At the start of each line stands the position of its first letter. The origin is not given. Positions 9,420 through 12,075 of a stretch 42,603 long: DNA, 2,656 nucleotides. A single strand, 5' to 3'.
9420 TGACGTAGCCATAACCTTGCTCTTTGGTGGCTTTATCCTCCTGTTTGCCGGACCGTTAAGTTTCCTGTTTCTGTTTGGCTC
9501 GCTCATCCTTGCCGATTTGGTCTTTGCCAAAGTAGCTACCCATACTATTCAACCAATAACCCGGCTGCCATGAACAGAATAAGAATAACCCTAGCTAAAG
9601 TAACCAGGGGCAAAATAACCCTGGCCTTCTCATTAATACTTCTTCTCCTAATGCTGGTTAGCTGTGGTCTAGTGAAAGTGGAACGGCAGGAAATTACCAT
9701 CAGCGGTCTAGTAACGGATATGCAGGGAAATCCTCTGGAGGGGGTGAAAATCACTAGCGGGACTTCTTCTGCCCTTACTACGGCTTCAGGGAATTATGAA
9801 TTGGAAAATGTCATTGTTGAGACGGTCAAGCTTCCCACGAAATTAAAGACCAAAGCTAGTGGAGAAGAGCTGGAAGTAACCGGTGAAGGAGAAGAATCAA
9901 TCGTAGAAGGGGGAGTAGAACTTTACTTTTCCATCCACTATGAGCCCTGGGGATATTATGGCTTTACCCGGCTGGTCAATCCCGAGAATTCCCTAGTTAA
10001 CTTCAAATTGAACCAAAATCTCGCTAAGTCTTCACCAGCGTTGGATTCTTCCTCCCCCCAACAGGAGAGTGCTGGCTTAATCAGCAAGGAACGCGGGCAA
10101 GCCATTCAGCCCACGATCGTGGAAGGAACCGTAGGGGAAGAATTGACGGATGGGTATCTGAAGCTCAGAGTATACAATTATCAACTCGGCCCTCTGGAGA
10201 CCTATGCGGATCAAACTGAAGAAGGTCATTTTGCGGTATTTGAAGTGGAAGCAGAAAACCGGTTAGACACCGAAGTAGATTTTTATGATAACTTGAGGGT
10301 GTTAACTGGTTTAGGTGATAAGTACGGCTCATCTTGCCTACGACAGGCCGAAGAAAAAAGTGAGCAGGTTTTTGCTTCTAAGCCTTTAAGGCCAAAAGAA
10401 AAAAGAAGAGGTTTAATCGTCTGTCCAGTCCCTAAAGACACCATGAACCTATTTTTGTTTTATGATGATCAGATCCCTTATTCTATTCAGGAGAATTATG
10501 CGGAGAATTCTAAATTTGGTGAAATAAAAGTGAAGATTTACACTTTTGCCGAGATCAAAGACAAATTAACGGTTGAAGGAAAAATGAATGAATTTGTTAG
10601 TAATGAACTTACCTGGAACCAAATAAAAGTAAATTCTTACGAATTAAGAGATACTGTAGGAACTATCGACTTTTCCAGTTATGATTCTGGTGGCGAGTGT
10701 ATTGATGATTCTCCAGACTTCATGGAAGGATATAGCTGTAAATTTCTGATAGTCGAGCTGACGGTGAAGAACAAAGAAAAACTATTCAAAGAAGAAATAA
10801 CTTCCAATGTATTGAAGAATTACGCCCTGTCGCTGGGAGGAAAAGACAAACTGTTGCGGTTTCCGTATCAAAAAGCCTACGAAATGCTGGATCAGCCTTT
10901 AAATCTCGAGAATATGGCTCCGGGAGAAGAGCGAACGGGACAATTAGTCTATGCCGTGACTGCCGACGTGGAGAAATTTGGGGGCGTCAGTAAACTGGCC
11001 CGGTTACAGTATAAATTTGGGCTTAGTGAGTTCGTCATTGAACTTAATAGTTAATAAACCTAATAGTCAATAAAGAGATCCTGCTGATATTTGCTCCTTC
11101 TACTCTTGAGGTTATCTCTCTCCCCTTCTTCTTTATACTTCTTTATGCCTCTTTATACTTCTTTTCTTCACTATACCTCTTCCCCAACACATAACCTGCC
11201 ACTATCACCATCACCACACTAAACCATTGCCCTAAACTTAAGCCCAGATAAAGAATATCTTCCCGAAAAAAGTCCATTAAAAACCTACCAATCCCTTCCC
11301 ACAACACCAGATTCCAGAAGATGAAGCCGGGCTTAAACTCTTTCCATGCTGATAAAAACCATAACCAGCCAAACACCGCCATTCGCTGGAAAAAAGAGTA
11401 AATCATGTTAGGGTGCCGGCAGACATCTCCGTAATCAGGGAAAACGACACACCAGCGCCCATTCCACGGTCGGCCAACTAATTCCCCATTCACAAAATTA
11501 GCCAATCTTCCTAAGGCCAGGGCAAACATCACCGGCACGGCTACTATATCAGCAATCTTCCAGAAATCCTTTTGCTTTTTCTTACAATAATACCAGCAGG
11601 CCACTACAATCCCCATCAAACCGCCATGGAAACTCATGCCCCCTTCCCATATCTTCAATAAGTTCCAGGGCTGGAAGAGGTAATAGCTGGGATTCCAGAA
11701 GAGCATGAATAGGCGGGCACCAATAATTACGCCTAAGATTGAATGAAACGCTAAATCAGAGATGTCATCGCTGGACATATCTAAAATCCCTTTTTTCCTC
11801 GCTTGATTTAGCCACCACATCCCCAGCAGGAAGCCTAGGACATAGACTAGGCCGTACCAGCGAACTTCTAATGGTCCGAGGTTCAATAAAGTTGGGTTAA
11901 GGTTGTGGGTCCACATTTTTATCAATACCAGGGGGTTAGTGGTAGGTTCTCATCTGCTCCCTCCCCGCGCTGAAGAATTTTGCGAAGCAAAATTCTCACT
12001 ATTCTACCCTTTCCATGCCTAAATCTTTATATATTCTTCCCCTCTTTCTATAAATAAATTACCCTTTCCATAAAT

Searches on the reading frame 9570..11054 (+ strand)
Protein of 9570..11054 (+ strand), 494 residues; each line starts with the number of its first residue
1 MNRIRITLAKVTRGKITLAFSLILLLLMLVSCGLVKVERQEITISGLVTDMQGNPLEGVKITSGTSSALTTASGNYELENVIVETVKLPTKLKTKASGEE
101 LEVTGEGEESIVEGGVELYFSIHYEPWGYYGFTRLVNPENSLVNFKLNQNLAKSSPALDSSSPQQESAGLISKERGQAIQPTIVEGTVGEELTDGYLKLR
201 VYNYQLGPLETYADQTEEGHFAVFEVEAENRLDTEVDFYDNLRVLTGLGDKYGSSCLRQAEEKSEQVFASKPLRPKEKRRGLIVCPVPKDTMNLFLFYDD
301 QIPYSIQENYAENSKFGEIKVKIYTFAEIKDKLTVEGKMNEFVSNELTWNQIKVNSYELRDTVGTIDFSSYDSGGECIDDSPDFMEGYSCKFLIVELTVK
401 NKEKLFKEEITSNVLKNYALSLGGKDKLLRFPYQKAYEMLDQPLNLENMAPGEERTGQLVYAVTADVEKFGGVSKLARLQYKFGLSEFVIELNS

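Call 39: search_protein_families(library=pfam, proteins=[window:9570-11054:+], max_evalue=0.00001)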
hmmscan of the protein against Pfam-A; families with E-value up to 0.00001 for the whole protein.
window:9570-11054:+ (494 aa): 2 families
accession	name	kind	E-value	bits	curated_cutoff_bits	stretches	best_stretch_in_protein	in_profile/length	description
PF11611.13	DUF4352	-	4.5e-11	43.5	25.9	0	188-305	3-118/122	Domain of unknown function (DUF4352)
PF13620.12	CarboxypepD_reg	-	5.3e-06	27.1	32.3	0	43-88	1-52/82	Carboxypeptidase regulatory-like domain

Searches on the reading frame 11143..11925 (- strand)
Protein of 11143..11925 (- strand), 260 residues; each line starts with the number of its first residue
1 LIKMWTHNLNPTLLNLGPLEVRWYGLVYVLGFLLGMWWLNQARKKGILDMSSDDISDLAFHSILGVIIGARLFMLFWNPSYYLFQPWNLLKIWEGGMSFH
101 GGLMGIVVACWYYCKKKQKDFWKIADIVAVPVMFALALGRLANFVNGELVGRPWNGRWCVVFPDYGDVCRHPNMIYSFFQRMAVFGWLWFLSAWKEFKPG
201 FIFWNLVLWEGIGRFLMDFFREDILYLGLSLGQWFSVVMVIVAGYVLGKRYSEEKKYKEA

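Call 39: search_protein_families(library=pfam, proteins=[window:11143-11925:-], max_evalue=0.00001)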
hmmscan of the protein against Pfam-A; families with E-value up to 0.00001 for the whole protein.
window:11143-11925:- (260 aa): 1 family
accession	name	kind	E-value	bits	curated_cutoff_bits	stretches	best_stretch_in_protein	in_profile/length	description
PF01790.23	LGT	-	4.1e-67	226.4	24.9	1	11-246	1-237/240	Prolipoprotein diacylglyceryl transferase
